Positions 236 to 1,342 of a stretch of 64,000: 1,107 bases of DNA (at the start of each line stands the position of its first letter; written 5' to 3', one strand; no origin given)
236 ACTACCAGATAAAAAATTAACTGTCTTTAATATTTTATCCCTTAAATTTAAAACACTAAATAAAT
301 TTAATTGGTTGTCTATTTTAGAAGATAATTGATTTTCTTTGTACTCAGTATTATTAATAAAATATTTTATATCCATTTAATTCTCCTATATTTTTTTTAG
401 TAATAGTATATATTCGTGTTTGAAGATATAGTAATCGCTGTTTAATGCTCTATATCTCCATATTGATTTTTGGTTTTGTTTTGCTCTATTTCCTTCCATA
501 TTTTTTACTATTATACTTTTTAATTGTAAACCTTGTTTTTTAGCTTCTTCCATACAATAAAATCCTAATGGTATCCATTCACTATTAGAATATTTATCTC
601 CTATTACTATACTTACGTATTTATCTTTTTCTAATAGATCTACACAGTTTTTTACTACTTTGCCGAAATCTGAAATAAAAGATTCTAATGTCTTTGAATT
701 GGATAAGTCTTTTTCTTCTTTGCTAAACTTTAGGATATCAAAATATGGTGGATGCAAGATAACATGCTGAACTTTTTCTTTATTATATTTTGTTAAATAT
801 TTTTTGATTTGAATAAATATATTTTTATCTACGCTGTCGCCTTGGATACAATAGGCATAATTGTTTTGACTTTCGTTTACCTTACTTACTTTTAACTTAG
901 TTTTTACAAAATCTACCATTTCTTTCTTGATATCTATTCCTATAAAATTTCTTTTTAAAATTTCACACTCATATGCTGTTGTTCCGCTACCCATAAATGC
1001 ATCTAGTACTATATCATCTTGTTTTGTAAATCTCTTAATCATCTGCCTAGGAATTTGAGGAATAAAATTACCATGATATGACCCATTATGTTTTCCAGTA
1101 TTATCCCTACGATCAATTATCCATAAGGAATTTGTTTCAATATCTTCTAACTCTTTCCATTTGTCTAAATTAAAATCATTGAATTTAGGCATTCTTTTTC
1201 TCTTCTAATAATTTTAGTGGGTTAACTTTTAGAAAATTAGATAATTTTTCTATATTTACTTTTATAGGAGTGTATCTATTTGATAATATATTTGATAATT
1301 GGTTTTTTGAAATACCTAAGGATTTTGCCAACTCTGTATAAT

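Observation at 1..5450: Composite anti-phage defense island around tRNA-Asn: type II RM (HNH nuclease, HTH controller, methyltransferase), dCMP deaminase, and a GmrSD-type type IV restriction enzyme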

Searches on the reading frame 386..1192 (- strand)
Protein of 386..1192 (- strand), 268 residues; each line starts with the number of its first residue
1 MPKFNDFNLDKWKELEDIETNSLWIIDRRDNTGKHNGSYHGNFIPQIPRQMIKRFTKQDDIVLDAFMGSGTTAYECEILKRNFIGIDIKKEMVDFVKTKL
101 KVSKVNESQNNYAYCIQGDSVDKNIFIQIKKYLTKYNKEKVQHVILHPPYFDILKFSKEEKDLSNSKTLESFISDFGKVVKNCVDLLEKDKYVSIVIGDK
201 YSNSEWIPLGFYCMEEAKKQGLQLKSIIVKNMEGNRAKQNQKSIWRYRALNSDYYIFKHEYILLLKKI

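Call 4: search_protein_families(library=pfam, proteins=[window:386-1192:-], max_evalue=0.01)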
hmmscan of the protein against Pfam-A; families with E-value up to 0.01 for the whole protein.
window:386-1192:- (268 aa): 2 families
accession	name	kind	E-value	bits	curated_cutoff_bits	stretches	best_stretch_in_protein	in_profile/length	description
PF01555.25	N6_N4_Mtase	-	2.7e-28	99.9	26.7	2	16-95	136-218/221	DNA methylase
PF13649.12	Methyltransf_25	-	0.0052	17.9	27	0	62-105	1-46/97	Methyltransferase domain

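Call 5: search_protein_families(library=padloc, proteins=[window:386-1192:-], max_evalue=0.01)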
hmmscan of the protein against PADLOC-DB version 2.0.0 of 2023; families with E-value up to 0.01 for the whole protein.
window:386-1192:- (268 aa): 59 families (the best 25 are shown)
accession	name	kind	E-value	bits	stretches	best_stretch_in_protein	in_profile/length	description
PDLC03351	MTase_II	-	3.1e-97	323.9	1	4-267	92-347/348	Type II methyltransferase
PDLC03376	MTase_II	-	8.9e-35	118.7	1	9-267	6-249/249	Type II methyltransferase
PDLC03353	MTase_II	-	5e-29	99.6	2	20-104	172-254/260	Type II methyltransferase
PDLC03387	MTase_II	-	1.2e-24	84.9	2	31-109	206-283/289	Type II methyltransferase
PDLC03350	MTase_II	-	7.2e-19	66.3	2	20-106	218-301/312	Type II methyltransferase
PDLC03371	MTase_II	-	4e-17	60.6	1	10-103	169-255/260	Type II methyltransferase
PDLC03239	MTase_II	-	2.3e-15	54.3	2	38-100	70-136/442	Type II methyltransferase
PDLC03325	MTase_II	-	1.3e-14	51.8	1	21-109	54-142/426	Type II methyltransferase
PDLC03299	MTase_II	-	9.7e-14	49.5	1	48-104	201-261/296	Type II methyltransferase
PDLC03260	MTase_II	-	1.6e-13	48.3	1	33-108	240-315/349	Type II methyltransferase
PDLC03259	MTase_II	-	1.8e-13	48.1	1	37-102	192-257/423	Type II methyltransferase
PDLC03339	MTase_II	-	4.1e-12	43.6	1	46-103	217-274/399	Type II methyltransferase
PDLC03363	MTase_II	-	4.6e-12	43.9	1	46-194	64-203/294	Type II methyltransferase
PDLC03391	MTase_II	-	7.2e-12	42.7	1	44-181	150-279/381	Type II methyltransferase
PDLC03380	MTase_II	-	7.4e-12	43.2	1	37-100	35-98/393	Type II methyltransferase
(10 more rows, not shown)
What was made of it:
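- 386..1192 (-): Type II DNA methyltransferase of the N6_N4 family. Motif I (FMGSGTT) comes before motif IV (HPPY). PF01555 2.7e-28 and PADLOC MTase_II 3e-97 (calls 4, 5).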

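Call 6: search_protein_families(library=ncbifam, proteins=[window:386-1192:-], max_evalue=0.01)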
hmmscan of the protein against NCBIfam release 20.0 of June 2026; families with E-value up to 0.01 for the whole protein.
window:386-1192:- (268 aa): 8 families
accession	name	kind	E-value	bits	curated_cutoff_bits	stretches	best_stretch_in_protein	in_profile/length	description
NF050803.1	DnaMtaseCcrMCaul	equivalog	5.1e-09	35.5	830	1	48-108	191-255/350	adenine-specific DNA-methyltransferase CcrM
NF008572.0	PRK11524.1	equivalog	5.4e-08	32.3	292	1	49-103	201-259/294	adenine-specific DNA-methyltransferase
TIGR01177.1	TIGR01177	hypoth_equivalog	9e-06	25.2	316.55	1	45-173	168-281/330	TIGR01177 family methyltransferase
NF010253.0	PRK13699.1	subfamily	0.00014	21.6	244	1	50-94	155-199/226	DNA methyltransferase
NF043040.1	corrin_prot_MT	hypoth_equivalog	0.00021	20.8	180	1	45-108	28-91/216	corrinoid protein-associated methyltransferase CpaM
NF011529.0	PRK14968.1-3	equivalog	0.0023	17.4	162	1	56-107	32-83/198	putative methyltransferase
NF053511.1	tRNA_U34_MnmM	equivalog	0.0038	16.8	135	1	46-108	5-70/183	tRNA 5-(aminomethyl)-2-thiouridylate-methyltransferase MnmM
NF040538.1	methyl_ArsM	equivalog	0.0078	15.4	500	0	54-184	57-180/356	arsinothricin biosynthesis methyltransferase ArsM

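Call 13: find_encoding_contigs(protein=window:386-1192:-, flank=10000)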
Protein window:386-1192:- (268 aa): 2 contigs read that carry it; 2 places shown.
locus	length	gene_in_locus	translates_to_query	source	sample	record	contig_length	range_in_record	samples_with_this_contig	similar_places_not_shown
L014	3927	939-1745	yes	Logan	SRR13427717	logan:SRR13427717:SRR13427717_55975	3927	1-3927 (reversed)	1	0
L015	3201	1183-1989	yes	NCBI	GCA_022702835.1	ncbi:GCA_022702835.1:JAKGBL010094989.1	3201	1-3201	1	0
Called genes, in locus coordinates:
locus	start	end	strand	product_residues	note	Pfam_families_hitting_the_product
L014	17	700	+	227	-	PF05315:ICEA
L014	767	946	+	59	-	PF01381:HTH_3 (weak), PF12844:HTH_19, PF13443:HTH_26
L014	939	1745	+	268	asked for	PF01555:N6_N4_Mtase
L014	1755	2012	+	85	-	-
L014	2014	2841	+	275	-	-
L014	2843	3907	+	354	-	PF02086:MethyltransfD12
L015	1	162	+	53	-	?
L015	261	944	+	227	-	PF05315:ICEA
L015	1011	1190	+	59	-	PF01381:HTH_3 (weak), PF12844:HTH_19, PF13443:HTH_26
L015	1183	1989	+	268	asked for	PF01555:N6_N4_Mtase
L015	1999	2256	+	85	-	-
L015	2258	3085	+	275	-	-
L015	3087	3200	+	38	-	?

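Call 20: search_protein_families(library=padloc, proteins=[L014:2014-2841:+, L014:2843-3907:+], max_evalue=0.01)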
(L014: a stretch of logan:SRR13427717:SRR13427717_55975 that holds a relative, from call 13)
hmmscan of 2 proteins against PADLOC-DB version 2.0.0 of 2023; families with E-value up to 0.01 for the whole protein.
L014:2014-2841:+ (275 aa): 0 families

L014:2843-3907:+ (354 aa): 12 families
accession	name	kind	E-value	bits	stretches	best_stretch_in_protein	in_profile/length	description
PDLC03257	MTase_II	-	4.5e-112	372.7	1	1-351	13-340/343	Type II methyltransferase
PDLC03287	MTase_II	-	1.4e-92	309.6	1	1-351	1-337/646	Type II methyltransferase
PDLC03298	MTase_II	-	2.3e-54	182.8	1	2-331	3-306/362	Type II methyltransferase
PDLC03720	oMTase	-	3.6e-49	166.2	1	2-350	5-322/326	orphan methyltransferase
PDLC03345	MTase_II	-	1.4e-47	160.3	1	2-350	24-393/581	Type II methyltransferase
PDLC03373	MTase_II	-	4.1e-46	156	2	122-335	105-323/339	Type II methyltransferase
PDLC03292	MTase_II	-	1.6e-39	133.7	1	2-332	82-390/722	Type II methyltransferase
PDLC03342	MTase_II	-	1.2e-22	78.5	1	2-320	26-342/383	Type II methyltransferase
PDLC03372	MTase_II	-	9.5e-22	76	1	122-333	29-241/259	Type II methyltransferase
PDLC03385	MTase_II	-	1e-13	49.4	2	202-331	195-316/336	Type II methyltransferase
PDLC03261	MTase_II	-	1.5e-11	41.3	1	2-316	312-605/643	Type II methyltransferase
PDLC03300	MTase_II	-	0.003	14.7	0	226-300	32-114/302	Type II methyltransferase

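Call 21: search_protein_families(library=pfam, proteins=[L014:2014-2841:+, L014:2843-3907:+], max_evalue=0.01)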
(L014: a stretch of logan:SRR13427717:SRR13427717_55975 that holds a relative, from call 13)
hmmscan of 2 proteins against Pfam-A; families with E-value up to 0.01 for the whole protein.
L014:2014-2841:+ (275 aa): 1 family
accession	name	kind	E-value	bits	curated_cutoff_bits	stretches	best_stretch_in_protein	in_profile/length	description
PF00147.23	Fibrinogen_C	-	0.0012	19.2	22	1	25-166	75-209/221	Fibrinogen beta and gamma chains, C-terminal globular domain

L014:2843-3907:+ (354 aa): 3 families
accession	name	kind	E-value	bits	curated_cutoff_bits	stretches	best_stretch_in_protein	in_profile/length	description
PF02086.21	MethyltransfD12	-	1.6e-47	162.8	22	1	3-310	1-250/253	D12 class N6 adenine-specific DNA methyltransferase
PF03602.21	Cons_hypoth95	-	8e-05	22.8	24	0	188-247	73-137/182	Conserved hypothetical protein 95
PF00778.23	DIX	-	0.0084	16.4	22.2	0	298-327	19-48/77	DIX domain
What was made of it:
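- Family assignments: calls 4-6, 20, 21.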

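Call 25: find_homologous_proteins(query=L014:2843-3904:+, max_evalue=1e-30)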
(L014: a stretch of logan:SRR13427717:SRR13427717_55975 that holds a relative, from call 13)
Query L014:2843-3904:+ (354 aa): 8000 proteins with E <= 1e-30 among 8000 candidates; the best 120 are listed.
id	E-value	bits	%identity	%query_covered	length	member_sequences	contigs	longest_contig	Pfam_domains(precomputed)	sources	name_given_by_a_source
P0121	1.2e-231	786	100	100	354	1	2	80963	PF02086.22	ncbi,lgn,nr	ncbi:MAG: DNA adenine methylase [Alphaproteobacteria bacterium]|nr:DNA adenine methylase [Alphaprote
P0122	1.6e-164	565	71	99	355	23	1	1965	PF02086.22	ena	-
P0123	6.0e-163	560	71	99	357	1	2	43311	PF02086.22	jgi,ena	jgi:adenine-specific DNA-methyltransferase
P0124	9.9e-163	559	71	99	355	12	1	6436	PF02086.22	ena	-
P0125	1.3e-162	559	71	100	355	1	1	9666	PF02086.22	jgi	jgi:adenine-specific DNA-methyltransferase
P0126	1.5e-162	559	69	99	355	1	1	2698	PF02086.22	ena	-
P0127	2.0e-162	558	71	100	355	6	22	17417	PF02086.22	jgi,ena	-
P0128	2.4e-162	558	70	100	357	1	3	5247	PF02086.22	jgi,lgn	-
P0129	3.8e-162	557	69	100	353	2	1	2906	PF02086.22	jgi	-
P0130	3.8e-162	557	70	100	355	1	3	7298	PF02086.22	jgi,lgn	-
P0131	8.0e-162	556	71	99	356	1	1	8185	PF02086.22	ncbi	-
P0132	9.3e-162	556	71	100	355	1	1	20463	PF02086.22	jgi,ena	-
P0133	1.1e-161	556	69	99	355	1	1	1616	PF02086.22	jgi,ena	-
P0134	1.8e-161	555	70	100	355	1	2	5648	PF02086.22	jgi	jgi:adenine-specific DNA-methyltransferase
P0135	2.9e-161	554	70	100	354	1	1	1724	PF02086.22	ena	-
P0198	1.3e-158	546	68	99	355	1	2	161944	PF02086.22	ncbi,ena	ncbi:MAG: DNA adenine methylase [Patescibacteria group bacterium]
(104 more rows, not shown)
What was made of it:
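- The closest non-self D12 relatives listed are about 70% identical; the few that carry a source name are from several phyla (call 25).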

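Call 26: find_encoding_contigs(protein=P0121, flank=10000, max_places=6)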
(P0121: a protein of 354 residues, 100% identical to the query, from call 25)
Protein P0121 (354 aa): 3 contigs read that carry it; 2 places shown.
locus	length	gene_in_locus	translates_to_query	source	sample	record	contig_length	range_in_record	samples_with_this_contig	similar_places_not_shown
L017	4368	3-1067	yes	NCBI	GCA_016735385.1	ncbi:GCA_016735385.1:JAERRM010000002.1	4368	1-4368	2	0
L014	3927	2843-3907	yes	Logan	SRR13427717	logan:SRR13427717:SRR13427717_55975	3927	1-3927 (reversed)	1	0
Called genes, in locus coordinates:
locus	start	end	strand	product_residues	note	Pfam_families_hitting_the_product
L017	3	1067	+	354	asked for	PF02086:MethyltransfD12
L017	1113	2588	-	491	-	PF01336:tRNA_anti-codon (weak), PF00152:tRNA-synt_2, PF01409:tRNA-synt_2d (faint)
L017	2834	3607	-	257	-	PF02348:CTP_transf_3, PF12804:NTP_transf_3 (weak)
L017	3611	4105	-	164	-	PF01230:HIT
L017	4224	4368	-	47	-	PF12631:MnmE_helical (weak)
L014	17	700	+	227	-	PF05315:ICEA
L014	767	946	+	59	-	PF01381:HTH_3 (weak), PF12844:HTH_19, PF13443:HTH_26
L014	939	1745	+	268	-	PF01555:N6_N4_Mtase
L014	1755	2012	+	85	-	-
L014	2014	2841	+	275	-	-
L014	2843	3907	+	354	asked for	PF02086:MethyltransfD12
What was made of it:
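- On tRNA-targeted genomic island: No integrase family in calls 4, 21 or 26.
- Checked: No gene in 1-5450 or in the left extension hits an integrase or transposase Pfam family (calls 4, 21, 26).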

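Call 30: find_encoding_contigs(protein=P0123, flank=5000, max_places=3)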
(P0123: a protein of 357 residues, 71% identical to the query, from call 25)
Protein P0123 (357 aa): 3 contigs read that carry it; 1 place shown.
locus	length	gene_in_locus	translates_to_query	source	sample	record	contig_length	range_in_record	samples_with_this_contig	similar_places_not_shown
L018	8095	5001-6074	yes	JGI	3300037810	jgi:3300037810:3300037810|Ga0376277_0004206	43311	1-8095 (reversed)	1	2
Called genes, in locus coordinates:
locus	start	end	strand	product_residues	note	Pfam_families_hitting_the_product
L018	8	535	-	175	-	PF08002:DUF1697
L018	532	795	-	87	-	PF04993:TfoX_N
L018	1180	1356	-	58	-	-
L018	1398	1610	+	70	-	PF13560:HTH_31, PF07022:Phage_CI_repr (weak), PF12844:HTH_19, PF01381:HTH_3, PF13443:HTH_26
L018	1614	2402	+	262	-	PF01555:N6_N4_Mtase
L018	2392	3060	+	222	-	-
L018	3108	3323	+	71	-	PF12844:HTH_19 (weak), PF01381:HTH_3, PF13443:HTH_26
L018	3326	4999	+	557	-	PF10592:AIPR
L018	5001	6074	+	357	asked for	PF02086:MethyltransfD12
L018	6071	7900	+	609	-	PF02463:SMC_N (faint), PF13175:AAA_15, PF13476:AAA_23 (weak), PF13304:AAA_21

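Call 31: find_encoding_contigs(protein=P0198, flank=5000, max_places=3)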
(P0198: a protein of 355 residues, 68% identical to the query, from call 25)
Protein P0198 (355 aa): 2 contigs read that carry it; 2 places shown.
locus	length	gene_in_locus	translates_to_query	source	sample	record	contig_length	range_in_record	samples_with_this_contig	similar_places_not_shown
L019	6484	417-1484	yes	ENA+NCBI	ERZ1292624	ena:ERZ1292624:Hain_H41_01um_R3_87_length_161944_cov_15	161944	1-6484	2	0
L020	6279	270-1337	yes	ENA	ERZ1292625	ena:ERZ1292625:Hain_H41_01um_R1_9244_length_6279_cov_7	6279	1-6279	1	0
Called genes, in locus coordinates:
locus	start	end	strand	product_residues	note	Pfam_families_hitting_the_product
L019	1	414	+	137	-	?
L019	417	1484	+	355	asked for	PF02086:MethyltransfD12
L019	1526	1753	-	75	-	PF09954:DUF2188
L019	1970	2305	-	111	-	-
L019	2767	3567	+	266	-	PF12686:DUF3800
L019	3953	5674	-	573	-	PF02366:PMT (weak), PF13231:PMT_2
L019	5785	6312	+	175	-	PF20803:PaaX_M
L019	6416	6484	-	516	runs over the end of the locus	PF13231:PMT_2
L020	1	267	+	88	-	?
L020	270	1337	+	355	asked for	PF02086:MethyltransfD12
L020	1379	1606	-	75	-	PF09954:DUF2188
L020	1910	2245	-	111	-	-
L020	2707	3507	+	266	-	PF12686:DUF3800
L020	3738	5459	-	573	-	PF02366:PMT (weak), PF13231:PMT_2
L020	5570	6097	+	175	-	PF20803:PaaX_M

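Call 35: search_solved_structures(query=window:386-1189:-, max_evalue=0.001)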
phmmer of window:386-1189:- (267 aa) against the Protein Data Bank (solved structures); distinct sequences matched with E-value up to 0.001: 9.
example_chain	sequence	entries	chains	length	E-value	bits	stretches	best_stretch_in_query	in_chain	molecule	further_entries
5hek_A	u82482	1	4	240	3.6e-09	39.7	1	48-100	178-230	Adenine specific DNA methyltransferase (DpnA)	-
5hfj_A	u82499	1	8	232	4.9e-09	39.3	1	48-100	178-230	Adenine specific DNA methyltransferase (DpnA)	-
1g60_A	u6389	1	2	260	1e-07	35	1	41-95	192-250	Adenine-specific Methyltransferase MboIIA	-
1boo_A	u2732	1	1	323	2.7e-05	27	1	40-125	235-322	PROTEIN (N-4 CYTOSINE-SPECIFIC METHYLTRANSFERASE PVU II)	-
2zie_A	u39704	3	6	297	3e-05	26.9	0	34-96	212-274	Putative modification methylase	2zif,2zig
6pbd_A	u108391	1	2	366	5.8e-05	25.9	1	39-99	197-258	Modification methylase CcrMI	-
8s9m_A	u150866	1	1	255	6.2e-05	25.9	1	49-103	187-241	DNA cytosine-N4 methyltransferase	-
8s9n_A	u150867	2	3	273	6.2e-05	25.8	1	49-103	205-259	DNA cytosine-N4 methyltransferase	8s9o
5e71_A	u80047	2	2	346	0.00084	22.1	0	43-104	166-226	N2, N2-dimethylguanosine tRNA methyltransferase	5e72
